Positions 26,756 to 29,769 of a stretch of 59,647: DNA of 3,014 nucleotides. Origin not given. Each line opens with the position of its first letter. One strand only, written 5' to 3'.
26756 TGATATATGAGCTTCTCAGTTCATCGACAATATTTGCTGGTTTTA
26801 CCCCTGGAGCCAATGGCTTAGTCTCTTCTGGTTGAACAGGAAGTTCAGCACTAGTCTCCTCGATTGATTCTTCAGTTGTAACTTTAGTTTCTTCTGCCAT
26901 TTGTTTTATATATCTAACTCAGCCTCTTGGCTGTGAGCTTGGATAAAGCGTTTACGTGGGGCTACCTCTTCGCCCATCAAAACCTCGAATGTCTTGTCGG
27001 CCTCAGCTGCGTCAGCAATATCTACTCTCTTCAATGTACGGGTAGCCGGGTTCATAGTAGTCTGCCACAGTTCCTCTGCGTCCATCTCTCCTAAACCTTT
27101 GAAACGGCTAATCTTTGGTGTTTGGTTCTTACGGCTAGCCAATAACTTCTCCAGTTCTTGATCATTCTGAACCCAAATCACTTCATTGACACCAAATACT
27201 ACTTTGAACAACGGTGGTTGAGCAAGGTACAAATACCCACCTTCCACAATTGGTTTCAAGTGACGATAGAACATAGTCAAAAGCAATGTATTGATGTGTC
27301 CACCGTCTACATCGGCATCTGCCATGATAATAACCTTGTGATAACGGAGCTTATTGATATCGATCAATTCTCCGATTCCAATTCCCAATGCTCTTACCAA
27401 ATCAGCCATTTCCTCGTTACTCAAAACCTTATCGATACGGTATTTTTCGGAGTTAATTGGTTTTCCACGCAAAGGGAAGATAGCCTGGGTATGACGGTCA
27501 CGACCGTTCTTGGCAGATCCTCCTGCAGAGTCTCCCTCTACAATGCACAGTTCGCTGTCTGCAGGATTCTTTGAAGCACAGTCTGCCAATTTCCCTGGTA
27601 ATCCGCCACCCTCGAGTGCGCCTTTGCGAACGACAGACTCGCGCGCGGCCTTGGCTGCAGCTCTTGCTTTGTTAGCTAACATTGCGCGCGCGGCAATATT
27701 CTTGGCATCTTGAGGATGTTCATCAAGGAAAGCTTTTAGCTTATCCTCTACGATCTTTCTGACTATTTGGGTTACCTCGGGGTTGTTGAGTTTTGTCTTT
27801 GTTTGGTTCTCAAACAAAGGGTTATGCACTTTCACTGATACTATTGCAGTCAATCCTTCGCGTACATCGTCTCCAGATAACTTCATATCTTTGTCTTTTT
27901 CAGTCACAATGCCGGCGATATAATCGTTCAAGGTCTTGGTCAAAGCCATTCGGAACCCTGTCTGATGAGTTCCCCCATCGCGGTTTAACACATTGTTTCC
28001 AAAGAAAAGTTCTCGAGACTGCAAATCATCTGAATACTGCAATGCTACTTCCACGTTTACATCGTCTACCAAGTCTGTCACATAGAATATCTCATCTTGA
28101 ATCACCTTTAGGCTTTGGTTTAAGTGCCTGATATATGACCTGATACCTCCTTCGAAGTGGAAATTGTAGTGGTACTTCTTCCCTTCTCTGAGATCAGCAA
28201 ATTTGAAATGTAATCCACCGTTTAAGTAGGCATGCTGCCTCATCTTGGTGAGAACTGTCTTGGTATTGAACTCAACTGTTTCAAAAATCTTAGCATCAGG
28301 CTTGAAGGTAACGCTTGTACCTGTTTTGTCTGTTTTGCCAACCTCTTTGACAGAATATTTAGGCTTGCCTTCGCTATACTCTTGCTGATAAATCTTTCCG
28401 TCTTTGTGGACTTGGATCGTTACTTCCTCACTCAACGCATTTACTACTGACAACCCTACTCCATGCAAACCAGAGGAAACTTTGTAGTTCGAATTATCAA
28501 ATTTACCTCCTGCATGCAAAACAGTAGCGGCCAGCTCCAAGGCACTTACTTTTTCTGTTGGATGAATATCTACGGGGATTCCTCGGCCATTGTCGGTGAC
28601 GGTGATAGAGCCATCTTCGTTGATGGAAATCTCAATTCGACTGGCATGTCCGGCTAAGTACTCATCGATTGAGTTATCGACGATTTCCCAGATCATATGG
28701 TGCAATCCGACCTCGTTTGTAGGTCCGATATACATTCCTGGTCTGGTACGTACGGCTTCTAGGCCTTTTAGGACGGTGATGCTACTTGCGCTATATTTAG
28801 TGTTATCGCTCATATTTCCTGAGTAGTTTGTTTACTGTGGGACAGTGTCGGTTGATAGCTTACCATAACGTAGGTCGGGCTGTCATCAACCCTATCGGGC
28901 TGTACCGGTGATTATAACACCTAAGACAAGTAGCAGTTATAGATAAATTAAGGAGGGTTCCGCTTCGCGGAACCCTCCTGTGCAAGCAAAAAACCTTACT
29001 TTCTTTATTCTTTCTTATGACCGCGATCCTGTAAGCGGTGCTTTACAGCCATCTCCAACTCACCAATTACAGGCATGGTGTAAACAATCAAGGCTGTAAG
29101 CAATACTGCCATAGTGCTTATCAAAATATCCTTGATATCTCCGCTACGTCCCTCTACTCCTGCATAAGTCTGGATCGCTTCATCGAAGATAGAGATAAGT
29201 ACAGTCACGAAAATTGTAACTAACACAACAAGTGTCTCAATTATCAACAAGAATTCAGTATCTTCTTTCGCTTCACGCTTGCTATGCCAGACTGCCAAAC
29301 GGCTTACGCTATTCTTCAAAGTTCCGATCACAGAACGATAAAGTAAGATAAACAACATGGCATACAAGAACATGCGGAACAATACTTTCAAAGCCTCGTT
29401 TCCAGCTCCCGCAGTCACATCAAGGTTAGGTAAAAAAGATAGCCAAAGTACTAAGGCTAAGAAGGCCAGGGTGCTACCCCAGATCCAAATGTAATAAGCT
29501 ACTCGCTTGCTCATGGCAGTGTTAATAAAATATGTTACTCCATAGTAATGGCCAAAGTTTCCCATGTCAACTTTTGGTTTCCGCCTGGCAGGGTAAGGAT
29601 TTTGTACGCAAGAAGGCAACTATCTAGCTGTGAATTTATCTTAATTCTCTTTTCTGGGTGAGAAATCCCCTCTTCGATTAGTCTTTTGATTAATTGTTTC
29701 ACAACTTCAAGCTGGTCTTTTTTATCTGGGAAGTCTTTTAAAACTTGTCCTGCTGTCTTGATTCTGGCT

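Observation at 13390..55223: Strongly over-represented palindrome (core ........, consensus about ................), always embedded in one reading frame of unrelated genes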

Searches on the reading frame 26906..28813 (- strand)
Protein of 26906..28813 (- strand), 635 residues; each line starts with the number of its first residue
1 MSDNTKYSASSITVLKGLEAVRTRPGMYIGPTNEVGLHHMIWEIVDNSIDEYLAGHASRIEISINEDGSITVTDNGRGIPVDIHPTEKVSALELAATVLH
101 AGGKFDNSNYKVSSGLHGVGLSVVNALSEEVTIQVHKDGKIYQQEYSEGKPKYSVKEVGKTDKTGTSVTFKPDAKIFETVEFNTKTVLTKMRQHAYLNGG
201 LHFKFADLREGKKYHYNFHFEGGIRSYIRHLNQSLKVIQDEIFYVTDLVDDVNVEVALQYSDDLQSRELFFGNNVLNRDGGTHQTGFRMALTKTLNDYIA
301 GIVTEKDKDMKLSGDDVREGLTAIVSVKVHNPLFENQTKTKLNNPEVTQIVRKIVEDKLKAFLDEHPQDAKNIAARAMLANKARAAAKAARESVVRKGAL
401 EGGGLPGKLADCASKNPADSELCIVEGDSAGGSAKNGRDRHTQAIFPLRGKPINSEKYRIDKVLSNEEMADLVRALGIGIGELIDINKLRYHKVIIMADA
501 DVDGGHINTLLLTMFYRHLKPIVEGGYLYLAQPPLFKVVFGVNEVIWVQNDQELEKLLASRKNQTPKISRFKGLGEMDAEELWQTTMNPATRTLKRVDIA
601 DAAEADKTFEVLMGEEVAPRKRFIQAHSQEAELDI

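Call 9: search_protein_families(library=ncbifam, proteins=[window:26906-28813:-])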
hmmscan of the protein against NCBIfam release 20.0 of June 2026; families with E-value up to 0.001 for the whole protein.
window:26906-28813:- (635 aa): 6 families
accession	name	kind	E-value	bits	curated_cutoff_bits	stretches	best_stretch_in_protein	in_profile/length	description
NF004189.0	PRK05644.1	subfamily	8.9e-275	913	740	1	3-635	6-641/641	DNA gyrase subunit B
NF011501.0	PRK14939.1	subfamily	4.7e-267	888.6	796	2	3-561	6-563/803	DNA gyrase subunit B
TIGR01059.1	gyrB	equivalog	1.5e-263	876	882.4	1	7-634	1-638/639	DNA topoisomerase (ATP-hydrolyzing) subunit B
TIGR01058.1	parE_Gpos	equivalog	2.6e-215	716.5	899.95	1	5-626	3-625/637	DNA topoisomerase IV subunit B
TIGR01055.1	parE_Gneg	equivalog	6.1e-172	573.3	723.35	1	5-628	2-622/625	DNA topoisomerase IV subunit B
TIGR00585.2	mutl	equivalog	0.00014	20.9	180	1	41-81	25-63/555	DNA mismatch repair endonuclease MutL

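Call 12: find_related_loci(query=window:26906-28813:-, collection=genome_contigs, flank=10000)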
Query window:26906-28813:- (635 aa) in genome_contigs; peptide patterns used: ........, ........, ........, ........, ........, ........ (x = any residue, [..] = any of these).
600 stretches matched a pattern (row limit reached: there are more); 587 encode a relative of the query (tblastn E <= 1e-3); the best 80 are kept; 80 distinct loci.
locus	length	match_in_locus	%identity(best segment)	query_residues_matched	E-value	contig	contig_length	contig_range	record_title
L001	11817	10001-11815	63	1-601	0e+0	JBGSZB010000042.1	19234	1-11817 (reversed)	MAG: Candidatus Dojkabacteria bacterium isolate JTS-AC489 k141_4408693, whole genome shotgun sequence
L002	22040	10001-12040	53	7-635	0e+0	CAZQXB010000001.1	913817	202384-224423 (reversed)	MAG TPA_asm: uncultured Gammaproteobacteria bacterium isolate SRP300315_co1_11 genome assembly, contig: NODE_1_length_91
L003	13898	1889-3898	53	7-635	0e+0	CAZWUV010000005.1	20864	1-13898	MAG TPA_asm: uncultured Candidatus Saccharibacteria bacterium isolate SRP193661_co1_27 genome assembly, contig: NODE_263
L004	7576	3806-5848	52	7-635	0e+0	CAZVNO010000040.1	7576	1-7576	MAG TPA_asm: uncultured Gammaproteobacteria bacterium isolate SRP286056_co3_9 genome assembly, contig: NODE_12786_length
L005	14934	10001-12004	54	7-635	0e+0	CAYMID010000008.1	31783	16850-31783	MAG TPA_asm: uncultured Gammaproteobacteria bacterium isolate SRP342105_co2_131 genome assembly, contig: NODE_1422_lengt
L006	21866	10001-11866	52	4-628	0e+0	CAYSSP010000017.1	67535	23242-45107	MAG TPA_asm: uncultured Candidatus Cloacimonadota bacterium isolate binchicken_co190_71 genome assembly, contig: NODE_93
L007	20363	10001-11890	51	1-628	0e+0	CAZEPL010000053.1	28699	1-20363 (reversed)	MAG TPA_asm: uncultured Spirochaetaceae bacterium isolate binchicken_co228_579 genome assembly, contig: NODE_2068_length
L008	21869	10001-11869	53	12-629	0e+0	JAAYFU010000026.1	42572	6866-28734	MAG: Clostridiaceae bacterium isolate AS09scLD_113 92893_AS09, whole genome shotgun sequence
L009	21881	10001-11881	52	4-629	0e+0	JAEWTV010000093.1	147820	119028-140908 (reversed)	MAG: Bacillota bacterium isolate OH_SDB_158 k127_1024813, whole genome shotgun sequence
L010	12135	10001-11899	52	7-635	0e+0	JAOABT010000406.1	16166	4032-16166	MAG: Clostridia bacterium isolate SKW185 k141_1057433, whole genome shotgun sequence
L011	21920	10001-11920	52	7-634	0e+0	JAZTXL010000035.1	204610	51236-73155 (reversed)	MAG: Alloprevotella sp. isolate T1900045330_YK20190019.MAGScoT_cleanbin_000006 SGB_6513_k141_300991, whole genome shotgu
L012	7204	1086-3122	48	5-635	0e+0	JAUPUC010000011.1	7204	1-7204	MAG: Patescibacteria group bacterium isolate erpe_2018_sw_6hr_WHONDRS-SW48-000087_B_bin.65 scaffold_4868, whole genome s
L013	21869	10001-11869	51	7-628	0e+0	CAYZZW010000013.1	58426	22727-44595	MAG TPA_asm: uncultured Treponemataceae bacterium isolate SRP220891_co1_306 genome assembly, contig: NODE_964_length_584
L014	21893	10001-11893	53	7-635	0e+0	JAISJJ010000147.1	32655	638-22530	MAG: Oscillospiraceae bacterium isolate Hs463_bin108 k119_1966560, whole genome shotgun sequence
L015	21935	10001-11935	51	2-634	0e+0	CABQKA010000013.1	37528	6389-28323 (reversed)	MAG TPA_asm: uncultured Prevotella sp. isolate MGYG-HGUT-00658 genome assembly, contig: GUT_GENOME021351_13, whole genom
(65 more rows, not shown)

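Call 19: find_homologous_proteins(query=window:26906-28813:-, max_evalue=1e-100)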
Query window:26906-28813:- (635 aa): 8000 proteins with E <= 1e-100 among 8000 candidates; the best 120 are listed.
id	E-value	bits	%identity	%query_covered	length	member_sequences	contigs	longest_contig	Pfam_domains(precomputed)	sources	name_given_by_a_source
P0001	0.0e+0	1241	85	100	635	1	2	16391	PF00986.27,PF02518.32,PF01751.29,PF00204.32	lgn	-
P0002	0.0e+0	1201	83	100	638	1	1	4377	PF00986.27,PF02518.32,PF01751.29,PF00204.32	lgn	-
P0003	0.0e+0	1166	81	99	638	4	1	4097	PF00986.27,PF02518.32,PF01751.29,PF00204.32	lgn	-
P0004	0.0e+0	1133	79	100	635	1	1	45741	PF00986.27,PF02518.32,PF01751.29,PF00204.32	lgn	-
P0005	0.0e+0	1101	76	100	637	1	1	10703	PF00986.27,PF02518.32,PF01751.29,PF00204.32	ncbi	-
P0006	0.0e+0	1097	76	99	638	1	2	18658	PF00986.27,PF02518.32,PF01751.29,PF00204.32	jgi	jgi:DNA gyrase subunit B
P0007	0.0e+0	1078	75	99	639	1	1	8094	PF00986.27,PF02518.32,PF01751.29,PF00204.32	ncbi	-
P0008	0.0e+0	1066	74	99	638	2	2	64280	PF00986.27,PF02518.32,PF01751.29,PF00204.32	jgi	jgi:DNA gyrase subunit B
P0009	0.0e+0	1058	72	99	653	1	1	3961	PF00986.27,PF02518.32,PF01751.29,PF00204.32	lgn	-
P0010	0.0e+0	1053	72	100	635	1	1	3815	PF00986.27,PF02518.32,PF01751.29,PF00204.32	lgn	-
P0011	0.0e+0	1048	71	100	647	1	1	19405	PF00986.27,PF02518.32,PF01751.29,PF00204.32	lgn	-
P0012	0.0e+0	1042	72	99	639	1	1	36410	PF00986.27,PF02518.32,PF01751.29,PF00204.32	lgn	-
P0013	0.0e+0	1036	72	99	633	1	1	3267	PF00986.27,PF02518.32,PF01751.29,PF00204.32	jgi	jgi:DNA gyrase subunit B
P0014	0.0e+0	1027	71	100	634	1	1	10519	PF00986.27,PF02518.32,PF01751.29,PF00204.32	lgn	-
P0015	0.0e+0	1023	71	100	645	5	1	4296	PF00986.27,PF02518.32,PF01751.29,PF00204.32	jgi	-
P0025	1.2e-291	987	70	100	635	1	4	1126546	PF00986.27,PF02518.32,PF01751.29,PF00204.32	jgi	jgi:DNA gyrase subunit B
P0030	6.9e-287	971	68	99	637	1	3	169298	PF00986.27,PF02518.32,PF01751.29,PF00204.32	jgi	jgi:DNA gyrase subunit B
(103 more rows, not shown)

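Call 20: find_encoding_contigs(protein=P0001, flank=10000, max_places=2)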
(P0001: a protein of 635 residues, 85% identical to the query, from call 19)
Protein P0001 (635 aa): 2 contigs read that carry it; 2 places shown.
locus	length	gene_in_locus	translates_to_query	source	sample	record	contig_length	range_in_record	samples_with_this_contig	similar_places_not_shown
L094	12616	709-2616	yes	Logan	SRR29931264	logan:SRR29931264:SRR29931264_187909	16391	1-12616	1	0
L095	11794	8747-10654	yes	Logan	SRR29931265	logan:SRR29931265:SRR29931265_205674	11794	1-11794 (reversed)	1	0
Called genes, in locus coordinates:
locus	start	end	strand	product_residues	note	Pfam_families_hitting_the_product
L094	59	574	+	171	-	PF04892:VanZ-LLP1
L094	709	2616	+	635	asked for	PF02518:HATPase_c, PF00204:DNA_gyraseB, PF01751:Toprim, PF00986:DNA_gyraseB_C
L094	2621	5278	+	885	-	PF00521:DNA_topoisoIV, PF03989:DNA_gyraseA_C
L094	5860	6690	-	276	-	-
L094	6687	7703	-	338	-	PF06068:TIP49 (faint), PF01078:Mg_chelatase (faint), PF05496:RuvB_N, PF13191:AAA_16 (faint), PF00004:AAA, PF07728:AAA_5, PF17864:AAA_lid_4, PF05491:WHD_RuvB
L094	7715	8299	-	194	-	PF01330:RuvA_N, PF14520:HHH_5, PF07499:RuvA_C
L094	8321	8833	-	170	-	PF02075:RuvC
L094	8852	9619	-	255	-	PF20772:TACO1_YebC_N, PF01709:Transcrip_reg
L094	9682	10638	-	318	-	-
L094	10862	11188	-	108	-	-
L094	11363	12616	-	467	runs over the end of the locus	PF13399:LytR_C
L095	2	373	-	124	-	?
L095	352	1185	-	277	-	PF06750:A24_N_bact, PF01478:Peptidase_A24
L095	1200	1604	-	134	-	PF07963:N_methyl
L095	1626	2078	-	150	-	PF07963:N_methyl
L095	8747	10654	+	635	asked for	PF02518:HATPase_c, PF00204:DNA_gyraseB, PF01751:Toprim, PF00986:DNA_gyraseB_C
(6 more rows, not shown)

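Call 21: find_encoding_contigs(protein=P0004, flank=10000, max_places=2)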
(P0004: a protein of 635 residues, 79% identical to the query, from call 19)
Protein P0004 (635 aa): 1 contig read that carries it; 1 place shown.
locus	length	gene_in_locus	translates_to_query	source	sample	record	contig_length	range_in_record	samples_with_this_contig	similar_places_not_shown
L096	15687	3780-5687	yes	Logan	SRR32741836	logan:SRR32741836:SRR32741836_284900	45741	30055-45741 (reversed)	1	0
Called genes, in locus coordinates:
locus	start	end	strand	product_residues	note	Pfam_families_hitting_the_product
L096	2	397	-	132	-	?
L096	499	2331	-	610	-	PF05157:MshEN, PF00437:T2SSE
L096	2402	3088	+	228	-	PF13177:DNA_pol3_delta2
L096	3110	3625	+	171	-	PF04892:VanZ-LLP1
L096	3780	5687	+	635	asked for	PF02518:HATPase_c, PF00204:DNA_gyraseB, PF01751:Toprim, PF00986:DNA_gyraseB_C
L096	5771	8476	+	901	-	PF00521:DNA_topoisoIV, PF03989:DNA_gyraseA_C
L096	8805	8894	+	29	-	-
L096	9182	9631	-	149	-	PF01243:PNPOx_N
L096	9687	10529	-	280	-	-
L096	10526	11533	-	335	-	PF06068:TIP49 (faint), PF01078:Mg_chelatase (faint), PF05496:RuvB_N, PF13191:AAA_16 (faint), PF00004:AAA, PF07728:AAA_5, PF17864:AAA_lid_4, PF05491:WHD_RuvB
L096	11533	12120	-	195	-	PF01330:RuvA_N, PF14520:HHH_5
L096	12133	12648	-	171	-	PF02075:RuvC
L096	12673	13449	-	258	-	PF20772:TACO1_YebC_N, PF01709:Transcrip_reg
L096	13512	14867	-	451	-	PF13399:LytR_C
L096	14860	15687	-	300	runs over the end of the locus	PF00849:PseudoU_synth_2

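Call 22: find_encoding_contigs(protein=P0008, flank=10000, max_places=2)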
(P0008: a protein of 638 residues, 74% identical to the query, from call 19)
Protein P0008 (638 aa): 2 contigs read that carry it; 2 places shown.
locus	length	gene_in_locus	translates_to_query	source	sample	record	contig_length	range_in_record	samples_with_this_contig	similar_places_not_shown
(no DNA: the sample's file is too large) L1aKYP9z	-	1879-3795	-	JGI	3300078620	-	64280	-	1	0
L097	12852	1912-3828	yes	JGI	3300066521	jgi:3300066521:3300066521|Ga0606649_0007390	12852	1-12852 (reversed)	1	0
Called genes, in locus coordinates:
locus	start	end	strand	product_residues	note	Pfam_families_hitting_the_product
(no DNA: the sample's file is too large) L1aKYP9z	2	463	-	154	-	?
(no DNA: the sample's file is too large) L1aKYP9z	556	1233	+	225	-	PF13177:DNA_pol3_delta2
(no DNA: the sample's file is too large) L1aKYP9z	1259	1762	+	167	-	PF04892:VanZ-LLP1 (weak)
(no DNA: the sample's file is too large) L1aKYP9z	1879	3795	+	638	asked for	PF02518:HATPase_c, PF00204:DNA_gyraseB, PF01751:Toprim, PF00986:DNA_gyraseB_C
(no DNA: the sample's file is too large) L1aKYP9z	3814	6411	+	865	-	PF00521:DNA_topoisoIV, PF03989:DNA_gyraseA_C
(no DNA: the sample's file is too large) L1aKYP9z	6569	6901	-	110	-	-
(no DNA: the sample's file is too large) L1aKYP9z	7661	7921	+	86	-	-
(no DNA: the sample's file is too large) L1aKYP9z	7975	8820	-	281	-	-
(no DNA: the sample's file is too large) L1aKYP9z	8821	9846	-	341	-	PF05673:DUF815 (faint), PF06068:TIP49 (faint), PF05496:RuvB_N, PF01078:Mg_chelatase (faint), PF00004:AAA, PF07728:AAA_5, PF17864:AAA_lid_4, PF05491:WHD_RuvB, +1 more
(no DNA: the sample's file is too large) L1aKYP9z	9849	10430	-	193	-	PF01330:RuvA_N, PF00633:HHH (faint), PF14520:HHH_5, PF07499:RuvA_C (weak)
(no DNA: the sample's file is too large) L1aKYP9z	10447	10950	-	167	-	PF02075:RuvC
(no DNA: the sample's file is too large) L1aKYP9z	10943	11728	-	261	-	PF20772:TACO1_YebC_N, PF01709:Transcrip_reg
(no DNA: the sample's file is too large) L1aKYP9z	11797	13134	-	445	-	PF03816:LytR_cpsA_psr (weak), PF13399:LytR_C (weak)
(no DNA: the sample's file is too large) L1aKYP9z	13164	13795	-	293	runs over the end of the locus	PF01479:S4 (weak), PF13275:S4_2 (faint), PF00849:PseudoU_synth_2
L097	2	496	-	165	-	?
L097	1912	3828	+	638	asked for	PF02518:HATPase_c, PF00204:DNA_gyraseB, PF01751:Toprim, PF00986:DNA_gyraseB_C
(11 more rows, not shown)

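Call 23: find_encoding_contigs(protein=P0025, flank=10000, max_places=2)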
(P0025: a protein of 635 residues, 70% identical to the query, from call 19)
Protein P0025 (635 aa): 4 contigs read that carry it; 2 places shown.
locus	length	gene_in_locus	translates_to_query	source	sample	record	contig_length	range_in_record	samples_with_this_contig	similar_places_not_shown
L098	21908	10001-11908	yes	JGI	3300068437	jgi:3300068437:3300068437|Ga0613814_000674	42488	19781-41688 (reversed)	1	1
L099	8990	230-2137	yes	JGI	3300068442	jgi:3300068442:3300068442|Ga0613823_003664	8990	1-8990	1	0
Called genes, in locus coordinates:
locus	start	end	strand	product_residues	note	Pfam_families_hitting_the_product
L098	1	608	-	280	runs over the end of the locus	PF06750:A24_N_bact, PF01478:Peptidase_A24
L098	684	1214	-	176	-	PF07963:N_methyl (weak)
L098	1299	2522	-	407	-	PF28597:T2SSF_N, PF00482:T2SSF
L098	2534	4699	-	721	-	PF00437:T2SSE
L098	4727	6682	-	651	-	PF05157:MshEN, PF00437:T2SSE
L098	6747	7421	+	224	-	PF13177:DNA_pol3_delta2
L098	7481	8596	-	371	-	-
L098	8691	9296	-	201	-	-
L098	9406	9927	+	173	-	-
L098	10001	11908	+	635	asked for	PF02518:HATPase_c, PF00204:DNA_gyraseB, PF01751:Toprim, PF00986:DNA_gyraseB_C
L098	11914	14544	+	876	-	PF00521:DNA_topoisoIV, PF03989:DNA_gyraseA_C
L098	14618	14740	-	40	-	-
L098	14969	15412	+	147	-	-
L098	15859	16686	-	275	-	-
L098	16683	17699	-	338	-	PF05673:DUF815 (faint), PF06068:TIP49 (faint), PF05496:RuvB_N, PF00004:AAA, PF07728:AAA_5, PF17864:AAA_lid_4, PF05491:WHD_RuvB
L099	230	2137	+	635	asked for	PF02518:HATPase_c, PF00204:DNA_gyraseB, PF01751:Toprim, PF00986:DNA_gyraseB_C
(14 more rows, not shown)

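Call 52: find_encoding_contigs(protein=P0012, flank=10000, max_places=1)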
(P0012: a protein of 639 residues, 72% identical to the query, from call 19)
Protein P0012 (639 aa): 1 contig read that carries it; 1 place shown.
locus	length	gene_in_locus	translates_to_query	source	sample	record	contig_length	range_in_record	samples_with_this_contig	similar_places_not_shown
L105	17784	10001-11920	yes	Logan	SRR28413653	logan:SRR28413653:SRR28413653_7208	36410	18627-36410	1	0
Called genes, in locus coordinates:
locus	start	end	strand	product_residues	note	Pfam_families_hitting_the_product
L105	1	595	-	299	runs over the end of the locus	-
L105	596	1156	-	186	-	PF07963:N_methyl (weak)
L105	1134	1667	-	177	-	-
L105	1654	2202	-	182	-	-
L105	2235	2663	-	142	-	-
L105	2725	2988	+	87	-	-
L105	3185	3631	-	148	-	PF07963:N_methyl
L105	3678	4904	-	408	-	PF28597:T2SSF_N, PF00482:T2SSF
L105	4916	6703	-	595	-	PF00437:T2SSE, PF01935:DUF87 (weak), PF13401:AAA_22 (faint)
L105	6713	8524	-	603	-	PF05157:MshEN, PF00437:T2SSE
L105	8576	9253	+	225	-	PF13177:DNA_pol3_delta2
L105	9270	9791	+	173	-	PF04892:VanZ-LLP1 (weak)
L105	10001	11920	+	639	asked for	PF02518:HATPase_c, PF00204:DNA_gyraseB, PF01751:Toprim, PF00986:DNA_gyraseB_C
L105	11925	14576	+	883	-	PF00521:DNA_topoisoIV, PF03989:DNA_gyraseA_C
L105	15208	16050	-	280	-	PF18900:DUF5656 (weak)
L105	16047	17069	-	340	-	PF05496:RuvB_N, PF00004:AAA, PF07728:AAA_5, PF17864:AAA_lid_4, PF05491:WHD_RuvB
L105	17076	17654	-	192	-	PF01330:RuvA_N, PF14520:HHH_5, PF07499:RuvA_C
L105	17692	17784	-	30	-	?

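Call 53: find_encoding_contigs(protein=P0030, flank=10000, max_places=1)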
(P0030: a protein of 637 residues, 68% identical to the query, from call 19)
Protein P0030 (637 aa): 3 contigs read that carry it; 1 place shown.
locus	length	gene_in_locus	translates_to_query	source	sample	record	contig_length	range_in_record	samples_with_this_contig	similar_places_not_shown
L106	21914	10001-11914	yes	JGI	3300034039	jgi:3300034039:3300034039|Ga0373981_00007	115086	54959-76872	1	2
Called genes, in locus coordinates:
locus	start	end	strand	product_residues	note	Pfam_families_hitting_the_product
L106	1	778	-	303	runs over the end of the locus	-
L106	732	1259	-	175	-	PF07963:N_methyl (weak)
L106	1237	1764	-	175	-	-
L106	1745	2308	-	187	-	-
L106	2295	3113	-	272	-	PF01478:Peptidase_A24 (weak)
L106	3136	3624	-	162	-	-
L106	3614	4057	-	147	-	PF07963:N_methyl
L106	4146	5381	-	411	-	PF28597:T2SSF_N, PF00482:T2SSF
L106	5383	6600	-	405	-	PF00437:T2SSE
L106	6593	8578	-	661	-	PF05157:MshEN, PF00437:T2SSE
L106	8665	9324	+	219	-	PF13177:DNA_pol3_delta2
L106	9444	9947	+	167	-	-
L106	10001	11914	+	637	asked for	PF02518:HATPase_c, PF00204:DNA_gyraseB, PF01751:Toprim, PF00986:DNA_gyraseB_C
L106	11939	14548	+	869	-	PF00521:DNA_topoisoIV, PF03989:DNA_gyraseA_C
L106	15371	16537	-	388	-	-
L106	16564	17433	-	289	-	PF05496:RuvB_N, PF00004:AAA, PF07728:AAA_5, PF17864:AAA_lid_4, PF05491:WHD_RuvB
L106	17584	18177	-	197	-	PF01330:RuvA_N, PF14520:HHH_5, PF07499:RuvA_C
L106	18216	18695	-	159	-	PF02075:RuvC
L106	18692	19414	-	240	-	PF20772:TACO1_YebC_N, PF01709:Transcrip_reg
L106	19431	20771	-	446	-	PF13399:LytR_C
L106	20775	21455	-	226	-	-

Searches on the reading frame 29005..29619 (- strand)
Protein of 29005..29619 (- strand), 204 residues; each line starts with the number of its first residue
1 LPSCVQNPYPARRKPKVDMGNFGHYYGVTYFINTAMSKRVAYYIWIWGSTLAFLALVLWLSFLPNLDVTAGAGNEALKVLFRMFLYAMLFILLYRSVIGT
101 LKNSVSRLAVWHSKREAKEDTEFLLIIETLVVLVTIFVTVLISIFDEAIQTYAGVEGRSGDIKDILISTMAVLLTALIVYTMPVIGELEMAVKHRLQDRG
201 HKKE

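Call 33: search_protein_families(library=pfam, proteins=[window:29005-29619:-], max_evalue=0.00001)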
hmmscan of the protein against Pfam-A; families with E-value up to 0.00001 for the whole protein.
window:29005-29619:- (204 aa): 1 family
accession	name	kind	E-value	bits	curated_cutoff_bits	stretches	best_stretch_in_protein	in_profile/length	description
PF04892.17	VanZ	-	1.8e-07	32.3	30.1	1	76-181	56-124/126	VanZ like family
